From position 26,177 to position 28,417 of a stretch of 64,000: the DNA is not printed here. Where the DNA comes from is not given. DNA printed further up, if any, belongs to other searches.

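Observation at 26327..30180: Tandem PD40 beta-propeller/TPR lipoprotein paralogs with mosaic near-identical nucleotide blocks (gene conversion)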

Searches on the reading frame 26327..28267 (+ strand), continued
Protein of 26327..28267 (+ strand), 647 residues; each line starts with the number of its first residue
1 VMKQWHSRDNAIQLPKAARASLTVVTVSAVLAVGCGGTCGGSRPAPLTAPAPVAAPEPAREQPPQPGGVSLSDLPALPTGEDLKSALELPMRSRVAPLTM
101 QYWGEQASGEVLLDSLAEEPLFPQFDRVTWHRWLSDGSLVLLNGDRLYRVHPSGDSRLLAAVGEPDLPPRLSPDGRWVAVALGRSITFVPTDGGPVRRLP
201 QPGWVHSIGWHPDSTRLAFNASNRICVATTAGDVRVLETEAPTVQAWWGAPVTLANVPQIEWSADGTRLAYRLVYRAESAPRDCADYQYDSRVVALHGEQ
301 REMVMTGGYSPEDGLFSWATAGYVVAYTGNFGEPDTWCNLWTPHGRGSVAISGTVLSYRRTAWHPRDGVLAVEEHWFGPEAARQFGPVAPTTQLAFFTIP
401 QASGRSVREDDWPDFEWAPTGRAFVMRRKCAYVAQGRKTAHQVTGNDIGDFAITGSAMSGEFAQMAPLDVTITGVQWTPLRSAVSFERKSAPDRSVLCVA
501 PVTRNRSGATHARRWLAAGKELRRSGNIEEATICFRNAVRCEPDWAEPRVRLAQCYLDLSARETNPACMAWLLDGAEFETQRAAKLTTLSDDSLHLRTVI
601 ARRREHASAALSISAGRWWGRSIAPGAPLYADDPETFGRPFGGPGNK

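Call 21: find_homologous_proteins(query=A1, max_evalue=0.00001)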
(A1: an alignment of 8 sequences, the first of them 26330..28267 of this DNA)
Query A1 (8 sequences) (646 aa, profile of the alignment): 17 proteins with E <= 0.00001 among 8000 candidates.
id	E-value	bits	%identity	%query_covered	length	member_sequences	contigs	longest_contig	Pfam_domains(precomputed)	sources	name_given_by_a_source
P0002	0.0e+0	1048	55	89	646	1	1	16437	PF26549.1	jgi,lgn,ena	-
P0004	0.0e+0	1018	54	84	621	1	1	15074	PF26549.1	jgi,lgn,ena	-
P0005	1.2e-296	1004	50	89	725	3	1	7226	PF25174.2,PF07676.19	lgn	-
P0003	4.2e-279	946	55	84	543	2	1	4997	PF26549.1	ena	-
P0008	6.6e-275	932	48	81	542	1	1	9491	-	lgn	-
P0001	2.6e-273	927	100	86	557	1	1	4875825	PF26549.1,PF07676.19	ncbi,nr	ncbi:MAG: hypothetical protein JSV65_03000 [Armatimonadota bacterium]|nr:MAG: hypothetical protein J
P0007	3.2e-273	926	51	86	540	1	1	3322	PF25174.2,PF26549.1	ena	-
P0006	7.0e-272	922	51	83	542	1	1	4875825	PF26549.1,PF07676.19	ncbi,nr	ncbi:MAG: hypothetical protein JSV65_03005 [Armatimonadota bacterium]|nr:MAG: hypothetical protein J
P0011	2.3e-8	51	31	22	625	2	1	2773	PF25174.2,PF26549.1,PF00930.28,PF23381.2,PF12894.14,PF26550.2,PF07676.19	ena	-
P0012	5.6e-8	50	28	22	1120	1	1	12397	PF26549.1,PF00930.28,PF07969.18,PF26550.2,PF01979.27,PF07676.19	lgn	-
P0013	9.5e-8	49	31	22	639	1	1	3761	PF25174.2,PF26549.1,PF00930.28,PF23381.2,PF12894.14,PF26550.2,PF07676.19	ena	-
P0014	2.0e-7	48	41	8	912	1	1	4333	PF07714.24,PF00069.32,PF26549.1,PF00930.28,PF03109.23,PF26550.2,PF07676.19,PF01636.30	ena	-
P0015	9.3e-7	46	38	9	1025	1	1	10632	PF25174.2,PF26549.1,PF00930.28,PF07969.18,PF26550.2,PF01979.27,PF07676.19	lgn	-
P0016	1.7e-6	45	39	16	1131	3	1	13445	PF14685.15,PF25174.2,PF26549.1,PF00930.28,PF03572.24,PF14684.12,PF26550.2,PF07676.19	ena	-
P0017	2.7e-6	44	31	16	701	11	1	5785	PF25174.2,PF00930.28,PF23381.2,PF12894.14,PF04762.19,PF25175.2,PF24817.2,PF07676.19,PF26549.1,PF24797.2,PF26550.2,PF25460.2,PF00400.39,PF23414.2,PF13174.13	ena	-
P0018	3.5e-6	44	29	12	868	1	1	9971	PF07714.24,PF10647.16,PF00069.32,PF25174.2,PF26549.1,PF00930.28,PF23381.2,PF26550.2,PF07676.19,PF01636.30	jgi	jgi:serine/threonine protein kinase/Tol biopolymer transport system component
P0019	4.6e-6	44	31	20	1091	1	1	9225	PF14685.15,PF25174.2,PF26549.1,PF00930.28,PF03572.24,PF14684.12,PF26550.2,PF07676.19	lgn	-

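Call 31: predict_structure(alignment_id=A2)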
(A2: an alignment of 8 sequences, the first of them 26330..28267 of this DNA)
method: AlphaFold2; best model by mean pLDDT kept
length: 646 residues; sequences in the alignment: 8
mean_pLDDT: 68.2   pTM: 0.67
mean pLDDT of the five models: 68.2, 65.7, 62.0, 57.3, 54.1
residues with pLDDT >= 90: 131; 70-90: 244; 50-70: 103; < 50: 168
segments of 3 or more residues with pLDDT < 50: 1-23, 25-115, 350-352, 404-406, 435-443, 503-505, 611-646
pLDDT, mean of each block of 10 residues (from residue 1): 26 41 45 27 32 31 30 39 39 39 31 58 91 92 95 93 91 95 94 92 92 94 94 93 83 91 90 79 67 90 77 81 79 71 69 65 79 68 62 74 55 81 81 49 60 70 66 83 83 84 56 85 81 71 79 84 64 74 79 80 64 35 22 27 24
secondary structure, 60 per line:
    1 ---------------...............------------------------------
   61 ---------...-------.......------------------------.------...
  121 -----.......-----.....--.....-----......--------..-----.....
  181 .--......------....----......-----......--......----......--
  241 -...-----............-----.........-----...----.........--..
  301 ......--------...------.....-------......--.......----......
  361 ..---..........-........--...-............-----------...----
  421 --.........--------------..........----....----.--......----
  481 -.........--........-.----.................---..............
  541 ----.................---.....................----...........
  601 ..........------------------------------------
elements in order: H16-30 H80-86 E118-120 E126-132 E138-142 E145-149 E155-160 E176-181 E184-189 E196-199 E204-209 E215-220 E223-228 E233-238 E242-244 E250-261 E267-275 E288-296 E299-306 E315-317 E324-328 E336-341 E344-350 E355-362 E366-375 H377-384 E387-389 E391-402 E414-416 E423-431 E446-455 E460-463 E471-476 E482-490 E493-500 H507-523 H527-540 H545-561 H565-585 H590-610

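Call 35: fold_search(model_id=the predicted structure, library=pdb)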
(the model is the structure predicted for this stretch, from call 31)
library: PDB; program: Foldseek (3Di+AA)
matches with E <= 10: 1318; with E <= 0.001: 441
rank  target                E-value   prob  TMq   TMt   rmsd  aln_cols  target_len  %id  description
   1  9n73_LO               1.4e-12  1.00  0.22  0.19  24.0       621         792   10  SSU processome maturation and disassembly, State G (released 2025-10-29)
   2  9n6z_LO               4.1e-12  1.00  0.22  0.18  20.8       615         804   10  SSU processome maturation and disassembly, State D (released 2025-11-05)
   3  8bbg_A                2.2e-11  1.00  0.13  0.07  23.6       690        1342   12  Structure of the IFT-A complex; anterograde IFT-A train model (released 2022-12-21)
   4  5wyj_BA               2.9e-11  1.00  0.17  0.15  23.4       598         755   11  Cryo-EM structure of the 90S small subunit pre-ribosome (Dhr1-depleted, Enp1-TAP, state 1) (released 2017-03-29)
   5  8fgw_B                5.1e-11  1.00  0.22  0.14  27.4       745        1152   10  Human IFT-A complex structures provide molecular insights into ciliary transport (released 2023-02-22)
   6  8bbf_A                5.6e-11  1.00  0.14  0.12  25.3       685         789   11  Structure of the IFT-A complex; IFT-A1 module (released 2022-12-07)
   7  9n6v_LQ               1.1e-10  1.00  0.28  0.22  25.0       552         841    9  SSU processome maturation and disassembly, State A (released 2025-11-05)
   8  9a2d_C                1.2e-10  1.00  0.14  0.09  29.6       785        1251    9  Modeling of the ciliary Intraflagellar transport-A complex (released 2024-05-10)
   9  6lqs_B1               1.5e-10  1.00  0.22  0.18  20.9       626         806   10  Cryo-EM structure of 90S small subunit preribosomes in transition states (State D) (released 2020-09-16)
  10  6rxt_UA               1.9e-10  1.00  0.22  0.18  21.2       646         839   11  Cryo-EM structure of the 90S pre-ribosome (Kre33-Noc4) from Chaetomium thermophilum, state A (released 2019-08-14)
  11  8bbe_E                2.4e-10  1.00  0.17  0.11  25.5       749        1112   10  Structure of the IFT-A complex; IFT-A2 module (released 2022-12-21)
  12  9g33_UL               2.6e-10  1.00  0.22  0.18  28.2       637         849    8  Stalled 90S - Utp23-Krr1-deltaC3 (released 2025-06-18)
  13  7d4i_B1               2.8e-10  1.00  0.18  0.15  23.3       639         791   10  Cryo-EM structure of 90S small ribosomal precursors complex with the DEAH-box RNA helicase Dhr1 (State F) (released 2021-10-06)
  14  9n73_LQ               3.0e-10  1.00  0.30  0.25  24.7       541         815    9  SSU processome maturation and disassembly, State G (released 2025-10-29)
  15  9n6z_LQ               5.2e-10  1.00  0.27  0.22  25.1       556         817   10  SSU processome maturation and disassembly, State D (released 2025-11-05)
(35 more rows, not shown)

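Call 36: search_protein_representatives(alignment_id=A2)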
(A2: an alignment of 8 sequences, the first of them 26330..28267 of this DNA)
Query: 8 sequences, 633 profile positions. Proteins with E-value up to 0.001 (for the whole library): 3624; up to 1e-10: 89; up to 1e-30: 7. The best 150 are listed.
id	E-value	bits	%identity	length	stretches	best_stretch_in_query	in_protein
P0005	5.7e-299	1009.6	-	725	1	7-631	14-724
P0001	2.6e-278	941.3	-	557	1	84-629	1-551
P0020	2.5e-39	151.9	-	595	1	77-574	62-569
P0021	2.6e-36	141.9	-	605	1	20-580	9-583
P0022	1.4e-35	139.5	-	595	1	74-575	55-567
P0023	3.5e-34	134.9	-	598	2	17-381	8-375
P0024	1.2e-32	129.8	-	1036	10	149-213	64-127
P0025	1.1e-27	113.4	-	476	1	171-596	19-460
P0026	1.8e-26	109.4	-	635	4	17-332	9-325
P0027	9.7e-25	103.7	-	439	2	121-363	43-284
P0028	3.1e-24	102.0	-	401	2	123-265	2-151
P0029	1.4e-23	99.9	-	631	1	106-574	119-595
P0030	2.4e-22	95.7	-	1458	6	160-274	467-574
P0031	1.4e-20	89.9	-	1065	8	159-213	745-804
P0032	1.2e-19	86.8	-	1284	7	157-242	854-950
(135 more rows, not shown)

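Call 38: find_encoding_contigs(protein=P0021, flank=6000, max_places=3)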
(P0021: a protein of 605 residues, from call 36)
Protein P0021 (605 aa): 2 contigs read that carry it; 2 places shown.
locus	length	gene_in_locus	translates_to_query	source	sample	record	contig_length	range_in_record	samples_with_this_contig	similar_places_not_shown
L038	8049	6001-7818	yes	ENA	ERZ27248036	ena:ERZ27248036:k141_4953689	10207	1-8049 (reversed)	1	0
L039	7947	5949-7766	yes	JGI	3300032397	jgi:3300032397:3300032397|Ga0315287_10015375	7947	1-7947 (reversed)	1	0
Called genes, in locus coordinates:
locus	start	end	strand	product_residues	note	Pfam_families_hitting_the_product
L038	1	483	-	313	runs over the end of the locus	PF02219:MTHFR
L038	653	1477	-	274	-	PF00809:Pterin_bind, PF03599:CdhD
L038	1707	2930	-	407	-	PF13173:AAA_14, PF13635:DUF4143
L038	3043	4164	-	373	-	PF13439:Glyco_transf_4, PF13477:Glyco_trans_4_2, PF13579:Glyco_trans_4_4, PF20706:GT4-conflict, PF00534:Glycos_transf_1, PF13692:Glyco_trans_1_4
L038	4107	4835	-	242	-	PF01522:Polysacc_deac_1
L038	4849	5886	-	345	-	PF00089:Trypsin, PF13365:Trypsin_2, PF00595:PDZ, PF13180:PDZ_2, PF17820:PDZ_6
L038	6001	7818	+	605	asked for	PF23381:Beta-prop_IFT122_1st (faint), PF26550:Tricorn_2nd (faint)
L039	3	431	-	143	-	?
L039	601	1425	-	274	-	PF00809:Pterin_bind, PF03599:CdhD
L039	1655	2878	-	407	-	PF13173:AAA_14, PF13635:DUF4143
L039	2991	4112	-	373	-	PF13439:Glyco_transf_4, PF13477:Glyco_trans_4_2, PF13579:Glyco_trans_4_4, PF20706:GT4-conflict, PF00534:Glycos_transf_1, PF13692:Glyco_trans_1_4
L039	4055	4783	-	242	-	PF01522:Polysacc_deac_1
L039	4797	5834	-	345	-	PF00089:Trypsin, PF13365:Trypsin_2, PF00595:PDZ, PF13180:PDZ_2, PF17820:PDZ_6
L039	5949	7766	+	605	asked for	PF23381:Beta-prop_IFT122_1st (faint), PF26550:Tricorn_2nd (faint)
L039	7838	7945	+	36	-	?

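Call 46: find_encoding_contigs(protein=P0020, flank=7000, max_places=2)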
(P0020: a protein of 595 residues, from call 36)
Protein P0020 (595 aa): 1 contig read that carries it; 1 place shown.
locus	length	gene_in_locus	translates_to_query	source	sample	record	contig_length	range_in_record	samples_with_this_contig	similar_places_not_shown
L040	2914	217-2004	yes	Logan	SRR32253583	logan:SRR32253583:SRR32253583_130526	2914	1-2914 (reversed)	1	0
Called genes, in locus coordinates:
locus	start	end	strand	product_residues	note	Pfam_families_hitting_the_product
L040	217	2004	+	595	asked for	PF00930:DPPIV_N (faint), PF26550:Tricorn_2nd (faint)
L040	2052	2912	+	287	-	?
